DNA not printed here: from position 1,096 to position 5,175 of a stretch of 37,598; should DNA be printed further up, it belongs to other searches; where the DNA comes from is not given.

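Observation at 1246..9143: Four-gene operon coupling a modular surface protein to a processive GT2 synthase, a GT4 and a giant polytopic/deacetylase-like fusion protein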

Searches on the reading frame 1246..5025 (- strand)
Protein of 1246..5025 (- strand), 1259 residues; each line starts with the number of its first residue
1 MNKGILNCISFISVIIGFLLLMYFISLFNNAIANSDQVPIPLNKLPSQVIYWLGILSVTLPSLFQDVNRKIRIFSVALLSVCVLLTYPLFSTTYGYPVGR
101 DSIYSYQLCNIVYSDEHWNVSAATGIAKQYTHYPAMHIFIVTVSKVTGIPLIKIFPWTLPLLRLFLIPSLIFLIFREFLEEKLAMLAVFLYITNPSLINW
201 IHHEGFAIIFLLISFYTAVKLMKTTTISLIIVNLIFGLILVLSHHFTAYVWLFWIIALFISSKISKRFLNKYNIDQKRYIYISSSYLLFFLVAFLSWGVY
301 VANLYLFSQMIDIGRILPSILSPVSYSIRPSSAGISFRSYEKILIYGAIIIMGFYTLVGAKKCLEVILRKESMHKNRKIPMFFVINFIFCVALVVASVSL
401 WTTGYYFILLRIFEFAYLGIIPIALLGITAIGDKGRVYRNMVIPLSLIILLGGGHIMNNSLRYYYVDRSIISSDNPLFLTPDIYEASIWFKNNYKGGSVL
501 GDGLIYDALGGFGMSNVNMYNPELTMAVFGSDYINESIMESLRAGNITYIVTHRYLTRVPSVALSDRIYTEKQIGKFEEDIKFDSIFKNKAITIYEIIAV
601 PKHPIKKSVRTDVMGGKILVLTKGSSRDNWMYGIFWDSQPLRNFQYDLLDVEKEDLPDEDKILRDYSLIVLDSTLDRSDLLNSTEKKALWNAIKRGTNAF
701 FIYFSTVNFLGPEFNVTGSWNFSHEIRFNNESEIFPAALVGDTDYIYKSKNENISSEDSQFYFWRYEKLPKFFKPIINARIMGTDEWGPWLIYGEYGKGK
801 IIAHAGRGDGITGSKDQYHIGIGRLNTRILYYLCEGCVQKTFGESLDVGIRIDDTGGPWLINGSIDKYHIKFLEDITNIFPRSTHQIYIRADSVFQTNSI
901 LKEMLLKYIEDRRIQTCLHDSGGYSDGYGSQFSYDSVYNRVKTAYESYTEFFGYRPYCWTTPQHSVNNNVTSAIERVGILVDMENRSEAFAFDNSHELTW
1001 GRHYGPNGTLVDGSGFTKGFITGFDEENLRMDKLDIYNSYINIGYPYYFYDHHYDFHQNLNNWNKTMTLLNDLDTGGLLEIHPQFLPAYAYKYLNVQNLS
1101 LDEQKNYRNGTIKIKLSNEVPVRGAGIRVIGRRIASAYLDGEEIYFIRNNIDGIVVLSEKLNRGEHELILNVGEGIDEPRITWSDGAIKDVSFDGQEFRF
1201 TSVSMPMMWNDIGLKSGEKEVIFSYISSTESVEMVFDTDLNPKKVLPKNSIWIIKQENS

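Call 4: search_protein_families(library=pfam, proteins=[window:1246-5025:-], max_evalue=0.01)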
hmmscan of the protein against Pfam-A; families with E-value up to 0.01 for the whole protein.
window:1246-5025:- (1259 aa): 0 families

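Call 5: search_protein_families(library=ncbifam, proteins=[window:1246-5025:-], max_evalue=0.01)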
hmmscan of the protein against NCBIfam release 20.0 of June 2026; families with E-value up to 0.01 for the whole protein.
window:1246-5025:- (1259 aa): 0 families

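Call 7: search_solved_structures(query=window:1246-5025:-, max_evalue=10, show_alignments=2)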
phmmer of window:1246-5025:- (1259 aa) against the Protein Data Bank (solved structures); distinct sequences matched with E-value up to 10: 1.
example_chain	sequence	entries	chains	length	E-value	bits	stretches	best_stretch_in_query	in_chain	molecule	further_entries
6az1_Z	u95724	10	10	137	2.3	9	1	476-513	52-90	ribosomal protein S24e | 40S ribosomal protein S24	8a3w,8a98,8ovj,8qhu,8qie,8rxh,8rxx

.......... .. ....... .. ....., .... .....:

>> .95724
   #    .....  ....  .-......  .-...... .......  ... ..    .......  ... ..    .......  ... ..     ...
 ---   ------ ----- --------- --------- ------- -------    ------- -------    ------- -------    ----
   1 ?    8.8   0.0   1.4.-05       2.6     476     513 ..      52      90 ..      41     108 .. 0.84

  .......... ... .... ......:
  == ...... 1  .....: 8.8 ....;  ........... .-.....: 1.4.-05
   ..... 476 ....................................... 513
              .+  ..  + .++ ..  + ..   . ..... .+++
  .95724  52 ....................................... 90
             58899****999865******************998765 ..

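Call 9: find_homologous_proteins(query=window:1246-5025:-, max_evalue=0.001)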
Query window:1246-5025:- (1259 aa): 2 proteins with E <= 0.001 among 8000 candidates.
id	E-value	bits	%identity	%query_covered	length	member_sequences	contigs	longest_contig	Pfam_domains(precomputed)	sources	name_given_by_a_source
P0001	0.0e+0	2886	100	100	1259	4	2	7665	-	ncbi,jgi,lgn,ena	-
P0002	0.0e+0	1420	51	100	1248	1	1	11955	-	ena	-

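Call 11: find_encoding_contigs(protein=P0002, flank=10000, max_places=6)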
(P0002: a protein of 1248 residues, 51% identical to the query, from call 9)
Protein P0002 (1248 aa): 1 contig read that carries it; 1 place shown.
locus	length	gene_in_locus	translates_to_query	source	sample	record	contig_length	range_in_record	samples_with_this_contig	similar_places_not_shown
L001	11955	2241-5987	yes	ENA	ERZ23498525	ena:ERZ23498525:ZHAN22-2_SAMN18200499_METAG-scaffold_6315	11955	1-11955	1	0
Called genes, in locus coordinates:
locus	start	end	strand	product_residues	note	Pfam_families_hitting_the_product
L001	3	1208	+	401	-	?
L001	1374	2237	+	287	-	PF13439:Glyco_transf_4, PF00534:Glycos_transf_1, PF13692:Glyco_trans_1_4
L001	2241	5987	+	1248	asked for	-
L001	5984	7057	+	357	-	PF13439:Glyco_transf_4, PF00534:Glycos_transf_1, PF13692:Glyco_trans_1_4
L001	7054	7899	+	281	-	PF01522:Polysacc_deac_1, PF10096:DUF2334 (weak)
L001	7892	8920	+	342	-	PF13641:Glyco_tranf_2_3, PF00535:Glycos_transf_2, PF13632:Glyco_trans_2_3 (weak)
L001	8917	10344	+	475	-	PF02310:B12-binding, PF04055:Radical_SAM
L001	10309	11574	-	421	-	PF01943:Polysacc_synt (weak)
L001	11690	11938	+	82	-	-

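Call 12: find_encoding_contigs(protein=P0001, flank=10000, max_places=6)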
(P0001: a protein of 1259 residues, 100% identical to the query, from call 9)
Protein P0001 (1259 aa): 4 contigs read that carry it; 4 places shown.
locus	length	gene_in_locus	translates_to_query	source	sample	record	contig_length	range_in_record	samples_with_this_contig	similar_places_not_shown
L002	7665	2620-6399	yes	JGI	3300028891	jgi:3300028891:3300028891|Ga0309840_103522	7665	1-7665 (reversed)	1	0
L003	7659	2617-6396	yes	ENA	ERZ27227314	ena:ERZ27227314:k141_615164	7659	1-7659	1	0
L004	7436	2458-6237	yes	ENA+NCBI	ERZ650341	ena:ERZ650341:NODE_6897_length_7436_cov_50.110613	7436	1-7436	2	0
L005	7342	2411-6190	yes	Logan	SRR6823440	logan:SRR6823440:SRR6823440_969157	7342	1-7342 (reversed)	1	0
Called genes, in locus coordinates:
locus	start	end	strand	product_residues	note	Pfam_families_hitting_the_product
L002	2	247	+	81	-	?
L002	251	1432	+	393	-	PF13506:Glyco_transf_21, PF00535:Glycos_transf_2, PF10111:Glyco_tranf_2_2 (weak), PF13641:Glyco_tranf_2_3, PF13632:Glyco_trans_2_3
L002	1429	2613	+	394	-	PF13439:Glyco_transf_4, PF00534:Glycos_transf_1, PF13692:Glyco_trans_1_4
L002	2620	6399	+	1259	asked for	-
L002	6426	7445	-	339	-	PF00535:Glycos_transf_2, PF13641:Glyco_tranf_2_3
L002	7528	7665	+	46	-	?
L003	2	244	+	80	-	?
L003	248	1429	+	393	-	PF13506:Glyco_transf_21, PF00535:Glycos_transf_2, PF10111:Glyco_tranf_2_2 (weak), PF13641:Glyco_tranf_2_3, PF13632:Glyco_trans_2_3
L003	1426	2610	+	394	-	PF13439:Glyco_transf_4, PF00534:Glycos_transf_1, PF13692:Glyco_trans_1_4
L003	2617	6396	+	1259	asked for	-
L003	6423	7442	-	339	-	PF00535:Glycos_transf_2, PF13641:Glyco_tranf_2_3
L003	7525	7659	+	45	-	?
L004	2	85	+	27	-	?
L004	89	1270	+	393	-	PF13506:Glyco_transf_21, PF00535:Glycos_transf_2, PF10111:Glyco_tranf_2_2 (weak), PF13641:Glyco_tranf_2_3, PF13632:Glyco_trans_2_3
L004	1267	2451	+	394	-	PF13439:Glyco_transf_4, PF00534:Glycos_transf_1, PF13692:Glyco_trans_1_4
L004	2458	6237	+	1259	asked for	-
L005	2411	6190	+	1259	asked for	-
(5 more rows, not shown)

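Call 30: search_protein_representatives(alignment_id=A2)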
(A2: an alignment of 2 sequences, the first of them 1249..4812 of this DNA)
Query: 2 sequences, 1197 profile positions. Proteins with E-value up to 0.001 (for the whole library): 273; up to 1e-10: 100; up to 1e-30: 30. The best 150 are listed.
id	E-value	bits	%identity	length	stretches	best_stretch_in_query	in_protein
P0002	0.0e+00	2423.0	-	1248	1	1-1194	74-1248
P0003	3.1e-242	823.2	-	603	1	1-530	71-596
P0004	1.4e-151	523.0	-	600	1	1-534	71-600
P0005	1.5e-87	310.9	-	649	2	1-253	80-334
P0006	7.8e-83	295.3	-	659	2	310-532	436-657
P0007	2.3e-75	270.5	-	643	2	2-237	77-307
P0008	2.9e-70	253.6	-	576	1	2-531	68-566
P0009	7.8e-68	245.6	-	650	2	2-251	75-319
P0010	8.1e-68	245.5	-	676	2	1-217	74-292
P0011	5.9e-64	232.7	-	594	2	3-258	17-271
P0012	5.4e-53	196.4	-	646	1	11-529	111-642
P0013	1.8e-51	191.4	-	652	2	1-195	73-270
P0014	2.5e-46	174.4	-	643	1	3-532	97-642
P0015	2.0e-45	171.3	-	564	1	6-524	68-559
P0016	8.4e-43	162.7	-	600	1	3-528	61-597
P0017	2.0e-42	161.4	-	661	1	4-529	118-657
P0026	1.5e-33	132.0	-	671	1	10-529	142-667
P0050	1.5e-21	92.3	-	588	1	2-530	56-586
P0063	2.1e-17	78.5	-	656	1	580-925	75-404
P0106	3.6e-10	54.6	-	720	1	9-428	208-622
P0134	4.1e-08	47.8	-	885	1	6-538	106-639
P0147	1.7e-07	45.7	-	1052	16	519-595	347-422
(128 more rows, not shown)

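Call 31: search_protein_families(library=pfam, proteins=[P0003, P0005, P0008, P0012, P0017, P0026, P0050, P0063, P0134, P0106], max_evalue=0.01)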
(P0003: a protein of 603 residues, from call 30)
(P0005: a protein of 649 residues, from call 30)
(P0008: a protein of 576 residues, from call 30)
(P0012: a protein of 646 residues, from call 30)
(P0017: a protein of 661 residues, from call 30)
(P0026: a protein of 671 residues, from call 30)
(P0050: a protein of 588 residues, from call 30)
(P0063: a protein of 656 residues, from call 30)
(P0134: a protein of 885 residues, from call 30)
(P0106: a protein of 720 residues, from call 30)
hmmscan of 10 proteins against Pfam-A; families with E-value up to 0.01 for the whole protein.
P0003 (603 aa): 0 families

P0005 (649 aa): 1 family
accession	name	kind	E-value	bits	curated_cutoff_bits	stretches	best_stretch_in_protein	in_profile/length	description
PF09971.14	DUF2206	-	0.0011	18.3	35.6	1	239-309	2-66/368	Predicted membrane protein (DUF2206)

P0008 (576 aa): 0 families

P0012 (646 aa): 2 families
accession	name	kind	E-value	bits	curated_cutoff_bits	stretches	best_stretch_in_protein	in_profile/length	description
PF20176.3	DUF6541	-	3.8e-05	22.6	29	1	48-362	47-361/646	Family of unknown function (DUF6541)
PF09971.14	DUF2206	-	0.0017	17.7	35.6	0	269-468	6-189/368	Predicted membrane protein (DUF2206)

P0017 (661 aa): 0 families

P0026 (671 aa): 0 families

P0050 (588 aa): 0 families

P0063 (656 aa): 1 family
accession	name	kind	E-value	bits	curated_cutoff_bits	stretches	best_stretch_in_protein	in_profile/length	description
PF01522.26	Polysacc_deac_1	-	0.0033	17.8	23.1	0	299-397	33-123/124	Polysaccharide deacetylase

P0134 (885 aa): 1 family
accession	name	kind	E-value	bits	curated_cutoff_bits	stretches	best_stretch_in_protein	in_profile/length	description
PF07760.16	DUF1616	-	3.8e-11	43.2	31.6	1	658-738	25-118/307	Protein of unknown function (DUF1616)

P0106 (720 aa): 1 family
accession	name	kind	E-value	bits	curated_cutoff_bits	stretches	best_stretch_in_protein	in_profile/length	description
PF09971.14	DUF2206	-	2.9e-68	230.9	35.6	1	353-715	1-368/368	Predicted membrane protein (DUF2206)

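Call 59: search_protein_families(library=pfam, proteins=[P0063], max_evalue=10)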
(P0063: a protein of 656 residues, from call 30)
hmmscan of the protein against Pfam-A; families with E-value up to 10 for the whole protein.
P0063 (656 aa): 2 families
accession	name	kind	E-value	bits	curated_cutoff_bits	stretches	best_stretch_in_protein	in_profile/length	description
PF01522.26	Polysacc_deac_1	-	0.0033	17.8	23.1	1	299-397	33-123/124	Polysaccharide deacetylase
PF10096.14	DUF2334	-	0.065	13.3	26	1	313-459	48-198/203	Uncharacterized protein conserved in bacteria (DUF2334)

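Call 61: find_homologous_proteins(query=P0063, max_evalue=0.001)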
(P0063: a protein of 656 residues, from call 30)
Query P0063 (656 aa): 2 proteins with E <= 0.001 among 6107 candidates.
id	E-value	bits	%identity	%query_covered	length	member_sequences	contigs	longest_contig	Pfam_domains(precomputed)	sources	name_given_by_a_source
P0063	0.0e+0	1513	100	100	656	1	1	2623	-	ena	-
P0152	7.5e-194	664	49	91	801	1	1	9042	PF22352.3,PF00801.27,PF03065.21,PF01522.27,PF18911.7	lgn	-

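Call 62: search_protein_families(library=pfam, proteins=[P0152], max_evalue=1)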
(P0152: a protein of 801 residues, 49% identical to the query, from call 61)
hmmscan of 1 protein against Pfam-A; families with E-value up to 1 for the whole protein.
P0152 (801 aa): 11 families
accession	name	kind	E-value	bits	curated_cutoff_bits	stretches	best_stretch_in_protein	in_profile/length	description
PF18911.6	PKD_4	-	2.1e-24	85.8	27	1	675-756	2-85/85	PKD domain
PF00801.26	PKD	-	3.4e-13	49.8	23.5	1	687-749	11-74/80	PKD domain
PF01522.26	Polysacc_deac_1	-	2.7e-08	34.3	23.1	1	331-423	38-123/124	Polysaccharide deacetylase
PF22352.2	K319L-like_PKD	-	1.5e-07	31.7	27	1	681-756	1-84/84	K319L-like, PKD domain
PF03065.20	Glyco_hydro_57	-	1.3e-06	28.4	21.2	1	314-423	66-168/291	Glycosyl hydrolase family 57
PF10096.14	DUF2334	-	2.6e-06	27.6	26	1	339-489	47-200/203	Uncharacterized protein conserved in bacteria (DUF2334)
PF18981.6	InlK_D3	-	0.01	16.3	25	1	729-754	47-73/75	Internalin K domain (D3/D4)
PF16403.11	Bact_surface_Ig-like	-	0.011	16.2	27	1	700-756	16-71/71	Bacterial surface protein, Ig-like domain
PF24985.1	DUF7775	-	0.05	14.5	25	1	27-80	40-93/140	Domain of unknown function (DUF7775)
PF13754.12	Big_3_4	-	0.062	13.7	27.3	1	717-749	19-51/106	Domain of unknown function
PF07495.19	Y_Y_Y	-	0.088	13.2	26.6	1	727-756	33-62/65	Y_Y_Y domain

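Call 63: find_encoding_contigs(protein=P0152, flank=10000)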
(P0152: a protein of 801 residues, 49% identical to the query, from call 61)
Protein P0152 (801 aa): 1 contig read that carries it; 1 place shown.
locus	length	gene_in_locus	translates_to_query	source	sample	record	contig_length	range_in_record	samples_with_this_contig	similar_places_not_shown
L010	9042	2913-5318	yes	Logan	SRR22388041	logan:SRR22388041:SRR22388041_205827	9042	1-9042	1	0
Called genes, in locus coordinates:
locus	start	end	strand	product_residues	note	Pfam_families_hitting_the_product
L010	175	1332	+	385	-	PF26337:Gtf3_C (weak)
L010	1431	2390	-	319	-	PF14099:Polysacc_lyase (weak)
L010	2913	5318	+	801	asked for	PF03065:Glyco_hydro_57 (weak), PF01522:Polysacc_deac_1, PF18911:PKD_4, PF00801:PKD, PF22352:K319L-like_PKD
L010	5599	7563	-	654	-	PF00404:Dockerin_1 (faint), PF00150:Cellulase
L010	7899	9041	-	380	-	?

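Call 64: find_encoding_contigs(protein=P0063, flank=10000)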
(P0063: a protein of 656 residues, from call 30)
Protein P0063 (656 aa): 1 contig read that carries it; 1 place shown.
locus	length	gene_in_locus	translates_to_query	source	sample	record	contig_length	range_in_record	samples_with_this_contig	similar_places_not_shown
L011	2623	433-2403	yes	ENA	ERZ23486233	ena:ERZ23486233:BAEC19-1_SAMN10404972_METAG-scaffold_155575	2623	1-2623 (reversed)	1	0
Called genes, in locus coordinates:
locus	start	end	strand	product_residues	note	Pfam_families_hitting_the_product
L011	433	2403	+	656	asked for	-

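Call 70: find_encoding_contigs(protein=P0004, flank=10000, max_places=3)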
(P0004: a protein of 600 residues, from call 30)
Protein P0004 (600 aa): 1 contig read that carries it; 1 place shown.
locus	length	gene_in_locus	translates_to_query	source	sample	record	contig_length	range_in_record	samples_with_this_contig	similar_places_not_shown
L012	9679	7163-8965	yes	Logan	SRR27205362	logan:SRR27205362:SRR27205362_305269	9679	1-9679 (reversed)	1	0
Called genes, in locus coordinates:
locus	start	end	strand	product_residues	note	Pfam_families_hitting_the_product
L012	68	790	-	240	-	PF00535:Glycos_transf_2, PF13641:Glyco_tranf_2_3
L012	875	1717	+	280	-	PF02517:Rce1-like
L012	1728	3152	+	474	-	PF02310:B12-binding, PF04055:Radical_SAM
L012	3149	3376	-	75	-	-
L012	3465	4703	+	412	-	PF13439:Glyco_transf_4, PF13579:Glyco_trans_4_4 (weak), PF20706:GT4-conflict, PF00534:Glycos_transf_1, PF13692:Glyco_trans_1_4, PF13524:Glyco_trans_1_2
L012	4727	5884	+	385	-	PF13439:Glyco_transf_4, PF00534:Glycos_transf_1, PF13692:Glyco_trans_1_4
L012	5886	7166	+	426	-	PF13199:Glyco_hydro_66 (weak), PF14885:GHL15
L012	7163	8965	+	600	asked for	-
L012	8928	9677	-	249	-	?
